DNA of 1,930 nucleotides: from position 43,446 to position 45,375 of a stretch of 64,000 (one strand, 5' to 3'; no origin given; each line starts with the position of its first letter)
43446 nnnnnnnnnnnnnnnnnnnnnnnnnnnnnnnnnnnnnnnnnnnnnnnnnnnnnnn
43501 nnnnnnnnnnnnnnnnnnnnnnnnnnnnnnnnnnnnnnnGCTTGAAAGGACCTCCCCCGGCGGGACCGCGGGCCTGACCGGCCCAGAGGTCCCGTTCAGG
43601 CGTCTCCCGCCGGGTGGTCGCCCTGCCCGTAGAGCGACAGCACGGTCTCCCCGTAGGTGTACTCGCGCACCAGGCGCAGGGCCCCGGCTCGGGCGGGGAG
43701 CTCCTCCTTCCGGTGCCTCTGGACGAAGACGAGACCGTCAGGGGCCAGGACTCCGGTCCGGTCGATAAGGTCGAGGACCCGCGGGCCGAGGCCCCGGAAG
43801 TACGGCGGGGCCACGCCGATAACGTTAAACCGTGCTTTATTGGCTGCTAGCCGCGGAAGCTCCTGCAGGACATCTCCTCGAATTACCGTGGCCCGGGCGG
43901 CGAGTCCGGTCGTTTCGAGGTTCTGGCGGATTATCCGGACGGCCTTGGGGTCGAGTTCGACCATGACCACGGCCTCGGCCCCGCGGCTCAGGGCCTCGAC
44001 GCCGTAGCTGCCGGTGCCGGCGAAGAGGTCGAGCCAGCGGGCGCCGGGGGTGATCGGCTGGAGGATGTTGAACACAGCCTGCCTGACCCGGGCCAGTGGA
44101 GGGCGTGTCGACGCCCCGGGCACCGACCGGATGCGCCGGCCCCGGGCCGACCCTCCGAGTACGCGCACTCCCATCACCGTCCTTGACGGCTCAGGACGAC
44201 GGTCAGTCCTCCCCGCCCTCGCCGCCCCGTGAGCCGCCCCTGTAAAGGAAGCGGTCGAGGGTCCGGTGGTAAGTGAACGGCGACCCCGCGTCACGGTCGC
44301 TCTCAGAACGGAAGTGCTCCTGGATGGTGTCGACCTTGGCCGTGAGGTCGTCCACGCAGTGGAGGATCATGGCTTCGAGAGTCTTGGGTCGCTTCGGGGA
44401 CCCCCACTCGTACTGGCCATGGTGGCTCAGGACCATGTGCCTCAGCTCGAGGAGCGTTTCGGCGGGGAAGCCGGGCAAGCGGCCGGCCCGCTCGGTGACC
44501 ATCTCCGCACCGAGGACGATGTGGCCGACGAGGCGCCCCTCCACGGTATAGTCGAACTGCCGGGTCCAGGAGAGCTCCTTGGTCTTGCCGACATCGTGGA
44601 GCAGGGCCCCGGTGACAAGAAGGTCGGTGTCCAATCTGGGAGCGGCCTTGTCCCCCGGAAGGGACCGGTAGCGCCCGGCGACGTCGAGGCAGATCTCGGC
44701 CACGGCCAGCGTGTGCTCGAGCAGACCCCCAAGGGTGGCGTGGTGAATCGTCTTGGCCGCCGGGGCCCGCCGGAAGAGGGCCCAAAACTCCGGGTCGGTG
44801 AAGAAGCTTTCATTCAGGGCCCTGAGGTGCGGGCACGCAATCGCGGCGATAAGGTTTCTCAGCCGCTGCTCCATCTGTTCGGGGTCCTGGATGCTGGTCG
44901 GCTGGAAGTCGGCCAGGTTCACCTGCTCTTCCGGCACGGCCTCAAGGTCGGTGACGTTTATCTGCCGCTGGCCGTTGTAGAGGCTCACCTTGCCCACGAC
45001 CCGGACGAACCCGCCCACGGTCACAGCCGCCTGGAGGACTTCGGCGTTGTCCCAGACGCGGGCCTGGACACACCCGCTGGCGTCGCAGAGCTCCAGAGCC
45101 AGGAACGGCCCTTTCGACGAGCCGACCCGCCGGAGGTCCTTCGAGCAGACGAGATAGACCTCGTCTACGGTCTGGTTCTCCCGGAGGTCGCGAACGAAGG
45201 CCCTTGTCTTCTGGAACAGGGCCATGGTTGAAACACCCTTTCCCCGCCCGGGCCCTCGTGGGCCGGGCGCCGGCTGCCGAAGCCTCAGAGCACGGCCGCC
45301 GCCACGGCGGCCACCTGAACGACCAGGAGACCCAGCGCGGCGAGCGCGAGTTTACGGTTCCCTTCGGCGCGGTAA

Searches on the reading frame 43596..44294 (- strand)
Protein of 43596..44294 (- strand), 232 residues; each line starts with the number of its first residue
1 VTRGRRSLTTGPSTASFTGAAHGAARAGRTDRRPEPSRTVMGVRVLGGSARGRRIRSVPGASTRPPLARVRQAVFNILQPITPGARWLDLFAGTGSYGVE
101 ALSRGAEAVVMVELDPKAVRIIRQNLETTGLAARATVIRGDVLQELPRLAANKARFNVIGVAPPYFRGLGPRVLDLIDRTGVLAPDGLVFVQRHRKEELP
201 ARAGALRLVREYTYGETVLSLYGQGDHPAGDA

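Call 3: search_protein_families(library=pfam, proteins=[window:43596-44294:-], max_evalue=0.01)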
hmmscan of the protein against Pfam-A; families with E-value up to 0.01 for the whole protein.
window:43596-44294:- (232 aa): 8 families
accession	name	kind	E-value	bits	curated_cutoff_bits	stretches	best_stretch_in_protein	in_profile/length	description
PF03602.21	Cons_hypoth95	-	3.6e-51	173.9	24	1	43-222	1-181/182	Conserved hypothetical protein 95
PF05175.20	MTS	-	7.4e-07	29.4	23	1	84-169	32-112/170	Methyltransferase small domain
PF13847.12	Methyltransf_31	-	1.4e-06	28.5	27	1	82-201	2-120/145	Methyltransferase domain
PF02475.24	TRM5-TYW2_MTfase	-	1.7e-06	28.6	28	1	80-158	33-112/164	TRM5/TYW2 methyltransferase domain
PF09445.16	Methyltransf_15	-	6e-06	26.4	22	1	87-165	4-81/165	RNA cap guanine-N2 methyltransferase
PF13649.12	Methyltransf_25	-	1.6e-05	25.9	27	1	88-157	2-66/97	Methyltransferase domain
PF06325.19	PrmA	-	0.00064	19.7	22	1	82-144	160-223/296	Ribosomal protein L11 methyltransferase (PrmA)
PF04378.19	RsmJ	-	0.0015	18.4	27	1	74-165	49-135/245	Ribosomal RNA large subunit methyltransferase D, RlmJ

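Call 4: search_protein_families(library=ncbifam, proteins=[window:43596-44294:-], max_evalue=0.01)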
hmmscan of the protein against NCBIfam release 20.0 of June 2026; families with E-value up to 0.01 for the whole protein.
window:43596-44294:- (232 aa): 29 families (the best 25 are shown)
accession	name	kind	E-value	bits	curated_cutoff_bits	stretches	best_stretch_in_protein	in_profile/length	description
TIGR00095.1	TIGR00095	equivalog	6.3e-44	149.9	117.5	1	40-222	9-191/194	16S rRNA (guanine(966)-N(2))-methyltransferase RsmD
NF008157.0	PRK10909.1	equivalog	1.7e-29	103.1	302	1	41-224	11-190/199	16S rRNA (guanine(966)-N(2))-methyltransferase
NF046099.1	RSP_2647_MTase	equivalog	7.3e-10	38.2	600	1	79-166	213-300/391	RSP_2647 family RNA methyltransferase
NF011707.0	PRK15128.1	equivalog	4e-08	32.5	712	1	85-166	222-304/396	23S rRNA (cytosine(1962)-C(5))-methyltransferase RlmI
TIGR03534.1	RF_mod_PrmC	equivalog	2e-07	30.7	199.1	1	83-166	86-167/253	peptide chain release factor N(5)-glutamine methyltransferase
TIGR00536.1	hemK_fam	subfamily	2.1e-07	30.3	115.5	1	70-166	101-193/286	HemK family protein methyltransferase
NF001556.0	PRK00377.1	equivalog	4.1e-07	30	238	1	81-158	38-117/198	cobalt-precorrin-6Y C(15)-methyltransferase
NF008748.0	PRK11783.1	equivalog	7.4e-07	27.7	466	1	79-166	537-622/704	bifunctional 23S rRNA (guanine(2069)-N(7))-methyltransferase RlmK/23S rRNA (guanine(2445)-N(2))-methyltransferase RlmL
TIGR02469.1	CbiT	equivalog_domain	3.4e-06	27.3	78.3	1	70-143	7-79/124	precorrin-6Y C5,15-methyltransferase (decarboxylating) subunit CbiT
TIGR03533.1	L3_gln_methyl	equivalog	8.5e-06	25.3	229.7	1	80-166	118-200/284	50S ribosomal protein L3 N(5)-glutamine methyltransferase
TIGR00479.1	rumA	equivalog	1.8e-05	23.8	183.55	1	83-177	293-384/432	23S rRNA (uracil(1939)-C(5))-methyltransferase RlmD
NF043040.1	corrin_prot_MT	hypoth_equivalog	1.9e-05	24.2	180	1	69-148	26-104/216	corrinoid protein-associated methyltransferase CpaM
NF002910.0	PRK03522.2-3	equivalog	6.3e-05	22.2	558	1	86-182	237-334/383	23S rRNA (uracil(747)-C(5))-methyltransferase RlmC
NF011529.0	PRK14968.1-3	equivalog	0.00012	21.6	162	1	86-166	37-109/198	putative methyltransferase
TIGR00406.1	prmA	equivalog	0.00012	21.6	183.15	1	85-184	161-256/288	50S ribosomal protein L11 methyltransferase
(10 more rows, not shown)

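Call 42: find_homologous_proteins(query=window:43596-44174:-, max_evalue=1e-20)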
Query window:43596-44174:- (192 aa): 2814 proteins with E <= 1e-20 among 8000 candidates; the best 120 are listed.
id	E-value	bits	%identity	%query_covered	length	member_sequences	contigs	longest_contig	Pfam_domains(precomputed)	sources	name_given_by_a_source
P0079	7.1e-118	409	100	100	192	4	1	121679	PF13847.13,PF05175.21,PF03602.22,PF13649.13,PF02475.24,PF09445.17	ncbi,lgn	-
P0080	5.5e-80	286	70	98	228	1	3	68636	PF13847.13,PF05175.21,PF03602.22,PF13649.13,PF02475.24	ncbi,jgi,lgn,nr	ncbi:MAG: 16S rRNA (guanine(966)-N(2))-methyltransferase RsmD [Bacillota bacterium]|nr:MAG: 16S rRNA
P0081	7.9e-79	282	73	94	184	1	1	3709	PF05175.21,PF03602.22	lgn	-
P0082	7.5e-78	279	69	94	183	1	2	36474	PF05175.21,PF03602.22,PF13649.13,PF02475.24,PF09445.17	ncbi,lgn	-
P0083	1.1e-77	278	71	94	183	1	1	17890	PF13847.13,PF05175.21,PF03602.22,PF13649.13,PF02475.24,PF09445.17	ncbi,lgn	-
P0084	1.2e-77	278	73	94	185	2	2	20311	PF05175.21,PF03602.22,PF02475.24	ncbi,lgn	-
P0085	1.4e-77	278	72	94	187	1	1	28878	PF13847.13,PF05175.21,PF03602.22,PF13649.13,PF02475.24,PF09445.17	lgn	-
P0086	1.8e-77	277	69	94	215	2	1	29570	PF13847.13,PF05175.21,PF03602.22,PF13649.13,PF02475.24,PF09445.17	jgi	-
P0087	2.3e-77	277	71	94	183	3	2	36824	PF13847.13,PF05175.21,PF03602.22,PF13649.13,PF02475.24,PF09445.17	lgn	-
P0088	3.1e-76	273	71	94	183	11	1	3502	PF13847.13,PF05175.21,PF03602.22,PF13649.13,PF02475.24,PF09445.17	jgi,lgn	-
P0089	2.7e-75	270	68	95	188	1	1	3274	PF13847.13,PF05175.21,PF03602.22,PF13649.13,PF02475.24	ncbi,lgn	-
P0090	5.8e-75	269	66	97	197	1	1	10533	PF13847.13,PF05175.21,PF03602.22,PF09445.17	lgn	-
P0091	6.1e-75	269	71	94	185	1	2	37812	PF03602.22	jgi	-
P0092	6.2e-75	269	69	86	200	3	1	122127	PF13847.13,PF05175.21,PF03602.22,PF13649.13,PF02475.24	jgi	-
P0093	9.1e-75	269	68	94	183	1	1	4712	PF13847.13,PF06325.20,PF05175.21,PF03602.22,PF13649.13,PF01170.25,PF02475.24,PF09445.17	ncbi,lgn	-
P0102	1.6e-54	203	54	94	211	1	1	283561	PF13847.13,PF05175.21,PF03602.22,PF13649.13,PF02475.24,PF09445.17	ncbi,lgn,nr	ncbi:MAG: 16S rRNA (guanine(966)-N(2))-methyltransferase RsmD [Firmicutes bacterium]|nr:16S rRNA (gu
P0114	1.5e-44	170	51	94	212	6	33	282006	PF13847.13,PF05175.21,PF03602.22,PF13649.13,PF01170.25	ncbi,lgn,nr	ncbi:MAG: 16S rRNA (guanine(966)-N(2))-methyltransferase RsmD [Limnochordales bacterium]|nr:16S rRNA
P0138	4.9e-42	162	46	94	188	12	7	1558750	PF13847.13,PF05175.21,PF03602.22,PF13649.13,PF02475.24,PF09445.17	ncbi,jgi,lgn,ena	ncbi:MAG: 16S rRNA (guanine(966)-N(2))-methyltransferase RsmD [Bacillota bacterium]|jgi:16S rRNA (gu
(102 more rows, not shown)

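Call 44: find_encoding_contigs(protein=P0102, flank=5000, max_places=1)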
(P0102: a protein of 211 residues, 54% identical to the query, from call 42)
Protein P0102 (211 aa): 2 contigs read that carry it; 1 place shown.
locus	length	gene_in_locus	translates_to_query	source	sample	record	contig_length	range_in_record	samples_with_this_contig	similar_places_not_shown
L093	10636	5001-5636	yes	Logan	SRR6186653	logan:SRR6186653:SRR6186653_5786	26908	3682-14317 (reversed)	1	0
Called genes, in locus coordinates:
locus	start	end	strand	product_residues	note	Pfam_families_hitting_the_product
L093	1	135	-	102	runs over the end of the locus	PF02302:PTS_IIB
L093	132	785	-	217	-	PF00596:Aldolase_II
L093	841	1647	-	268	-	PF01261:AP_endonuc_2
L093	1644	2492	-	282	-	PF03437:BtpA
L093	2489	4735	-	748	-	PF05043:Mga (faint), PF08220:HTH_DeoR (faint), PF08279:HTH_11 (weak), PF00874:PRD, PF02302:PTS_IIB (weak), PF00359:PTS_EIIA_2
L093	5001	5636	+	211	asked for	PF03602:Cons_hypoth95, PF02475:TRM5-TYW2_MTfase (weak), PF05175:MTS (weak), PF13847:Methyltransf_31 (weak), PF09445:Methyltransf_15 (weak), PF13649:Methyltransf_25 (weak)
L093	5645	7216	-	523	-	PF00989:PAS, PF08448:PAS_4, PF13188:PAS_8 (weak), PF13426:PAS_9, PF00158:Sigma54_activat, PF14532:Sigma54_activ_2, PF25601:AAA_lid_14, PF18024:HTH_50, +2 more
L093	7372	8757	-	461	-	-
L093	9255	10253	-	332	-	PF01012:ETF, PF00766:ETF_alpha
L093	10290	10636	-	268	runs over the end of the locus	PF01012:ETF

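Call 45: find_encoding_contigs(protein=P0114, flank=5000, max_places=1)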
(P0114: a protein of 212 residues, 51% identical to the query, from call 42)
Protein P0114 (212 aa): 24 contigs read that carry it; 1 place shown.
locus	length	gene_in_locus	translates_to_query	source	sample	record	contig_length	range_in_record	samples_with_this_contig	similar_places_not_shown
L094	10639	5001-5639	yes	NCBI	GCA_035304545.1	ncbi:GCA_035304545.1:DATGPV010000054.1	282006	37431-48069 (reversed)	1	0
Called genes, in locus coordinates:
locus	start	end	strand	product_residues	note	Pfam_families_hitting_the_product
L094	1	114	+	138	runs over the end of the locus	PF03780:Asp23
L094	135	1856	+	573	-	PF02734:Dak2, PF21645:FakA-like_M, PF13684:FakA-like_C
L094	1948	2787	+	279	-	PF02645:DegV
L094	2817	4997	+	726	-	PF17191:RecG_wedge (weak), PF00270:DEAD, PF00271:Helicase_C, PF19833:RecG_dom3_C (weak)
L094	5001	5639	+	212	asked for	PF03602:Cons_hypoth95, PF05175:MTS, PF01170:UPF0020 (faint), PF13847:Methyltransf_31 (weak), PF13649:Methyltransf_25 (weak)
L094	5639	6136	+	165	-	PF01467:CTP_transf_like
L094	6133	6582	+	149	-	-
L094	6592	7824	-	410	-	PF07670:Gate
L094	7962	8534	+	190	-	PF02620:YceD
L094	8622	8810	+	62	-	PF01783:Ribosomal_L32p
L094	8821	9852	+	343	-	PF02504:FA_synthesis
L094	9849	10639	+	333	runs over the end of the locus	PF08392:FAE1_CUT1_RppA (faint), PF00108:Thiolase_N, PF08545:ACP_syn_III, PF08541:ACP_syn_III_C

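Call 46: find_encoding_contigs(protein=P0138, flank=5000, max_places=1)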
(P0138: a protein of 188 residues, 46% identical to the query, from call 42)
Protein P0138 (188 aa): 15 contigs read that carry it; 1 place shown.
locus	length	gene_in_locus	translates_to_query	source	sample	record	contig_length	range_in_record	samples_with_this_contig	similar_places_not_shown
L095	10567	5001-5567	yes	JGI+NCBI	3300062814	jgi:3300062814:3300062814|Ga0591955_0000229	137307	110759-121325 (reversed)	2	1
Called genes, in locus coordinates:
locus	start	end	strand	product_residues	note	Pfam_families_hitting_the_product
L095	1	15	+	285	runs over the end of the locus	PF00535:Glycos_transf_2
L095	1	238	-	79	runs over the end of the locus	PF01106:NifU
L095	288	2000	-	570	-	PF00004:AAA, PF17862:AAA_lid_3 (weak)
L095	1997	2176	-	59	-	-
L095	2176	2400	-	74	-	-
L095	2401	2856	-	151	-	-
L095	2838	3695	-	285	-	-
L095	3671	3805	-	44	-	-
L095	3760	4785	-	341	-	PF00586:AIRS, PF02769:AIRS_C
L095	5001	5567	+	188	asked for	PF03602:Cons_hypoth95, PF02475:TRM5-TYW2_MTfase, PF05175:MTS, PF13847:Methyltransf_31, PF09445:Methyltransf_15 (weak), PF13649:Methyltransf_25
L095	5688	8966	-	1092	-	PF02811:PHP, PF07733:DNA_pol3_alpha, PF17657:DNA_pol3_finger, PF14579:HHH_6, PF01336:tRNA_anti-codon (weak)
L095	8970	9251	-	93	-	PF20114:DUF6504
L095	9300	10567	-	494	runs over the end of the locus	-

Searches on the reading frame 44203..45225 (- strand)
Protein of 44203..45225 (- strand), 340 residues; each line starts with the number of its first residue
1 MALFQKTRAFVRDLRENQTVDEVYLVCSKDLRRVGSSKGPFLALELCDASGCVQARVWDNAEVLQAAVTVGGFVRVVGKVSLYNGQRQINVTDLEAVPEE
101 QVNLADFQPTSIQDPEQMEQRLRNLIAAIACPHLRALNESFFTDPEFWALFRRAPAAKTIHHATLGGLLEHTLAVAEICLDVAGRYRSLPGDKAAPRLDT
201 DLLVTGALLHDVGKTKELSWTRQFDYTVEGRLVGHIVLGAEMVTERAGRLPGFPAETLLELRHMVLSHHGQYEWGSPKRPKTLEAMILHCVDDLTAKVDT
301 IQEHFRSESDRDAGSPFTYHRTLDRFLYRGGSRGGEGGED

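Call 3: search_protein_families(library=pfam, proteins=[window:44203-45225:-], max_evalue=0.01)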
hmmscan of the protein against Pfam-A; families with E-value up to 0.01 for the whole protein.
window:44203-45225:- (340 aa): 3 families
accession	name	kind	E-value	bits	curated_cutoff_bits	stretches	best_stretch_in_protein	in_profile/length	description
PF01966.28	HD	-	3.5e-17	63.2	22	1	169-296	2-115/116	HD domain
PF01336.31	tRNA_anti-codon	-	2e-08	34.5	27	1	36-95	12-73/75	OB-fold nucleic acid binding domain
PF07514.17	TraI_2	-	9.3e-05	21.9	23.9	1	147-214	45-117/324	Putative helicase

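Call 4: search_protein_families(library=ncbifam, proteins=[window:44203-45225:-], max_evalue=0.01)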
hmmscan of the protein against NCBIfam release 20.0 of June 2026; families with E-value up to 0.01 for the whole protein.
window:44203-45225:- (340 aa): 10 families
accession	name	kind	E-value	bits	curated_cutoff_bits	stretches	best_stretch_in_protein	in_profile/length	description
NF010007.0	PRK13480.1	equivalog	5e-53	180.2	460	1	17-306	11-288/314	3'-5' exoribonuclease YhaM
TIGR00277.1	HDIG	domain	7.3e-09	35.4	27.6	1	167-246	4-68/84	HDIG domain-containing metalloprotein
NF041494.1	MobH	equivalog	1.3e-06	27.6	200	1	152-215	48-116/340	MobH family relaxase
TIGR01596.1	cas3_HD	equivalog_domain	1.7e-06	28.2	43.45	1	168-291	1-114/178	CRISPR-associated endonuclease Cas3''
NF002895.0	PRK03381.1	equivalog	0.00013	20.2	631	1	201-268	444-495/782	[protein-PII] uridylyltransferase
TIGR00295.1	TIGR00295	hypoth_equivalog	0.00024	20.9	172.35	1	169-230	15-67/164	TIGR00295 family protein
TIGR03760.1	ICE_TraI_Pfluor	equivalog_domain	0.00025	20.7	161.4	1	150-218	50-124/218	integrating conjugative element relaxase, PFGI-1 class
NF053577.1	HAN_nuclease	equivalog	0.00075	18.1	840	1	29-102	111-184/612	Hef-associated nuclease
NF045665.1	NTPtran_DVU1551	equivalog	0.0013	17.8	315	1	167-216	217-261/359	DVU_1551 family NTP transferase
NF005616.0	PRK07373.1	equivalog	0.006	15.1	646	1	18-126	281-388/449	DNA polymerase III subunit alpha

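Call 48: search_protein_families(library=padloc, proteins=[window:44203-45225:-], max_evalue=0.001)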
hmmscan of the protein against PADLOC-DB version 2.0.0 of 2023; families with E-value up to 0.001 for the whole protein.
window:44203-45225:- (340 aa): 4 families
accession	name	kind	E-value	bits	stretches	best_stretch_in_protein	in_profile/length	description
PDLC00940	Cas3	-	4.6e-07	28.2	1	168-291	1-114/178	CRISPR-associated endonuclease Cas3-HD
PDLC01254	Cas3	-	1.1e-06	27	1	168-310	9-127/164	CAS-I; effector_G3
PDLC01767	Cas3e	-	2.2e-06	24.4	1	147-291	25-132/680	-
PDLC01765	Cas3c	-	0.00021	18.4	1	197-281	40-98/612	-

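Call 54: search_solved_structures(query=window:44203-45225:-, max_evalue=0.001)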
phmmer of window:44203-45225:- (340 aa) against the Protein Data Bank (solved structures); distinct sequences matched with E-value up to 0.001: 2.
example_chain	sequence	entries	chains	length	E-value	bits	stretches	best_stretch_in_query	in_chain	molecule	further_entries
9h3f_A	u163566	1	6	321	7.1e-45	156.9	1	19-302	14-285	3'-5' exoribonuclease YhaM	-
9o7t_A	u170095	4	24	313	2.3e-35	125.6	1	12-307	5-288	Cmp-binding-factor 1 | YhaM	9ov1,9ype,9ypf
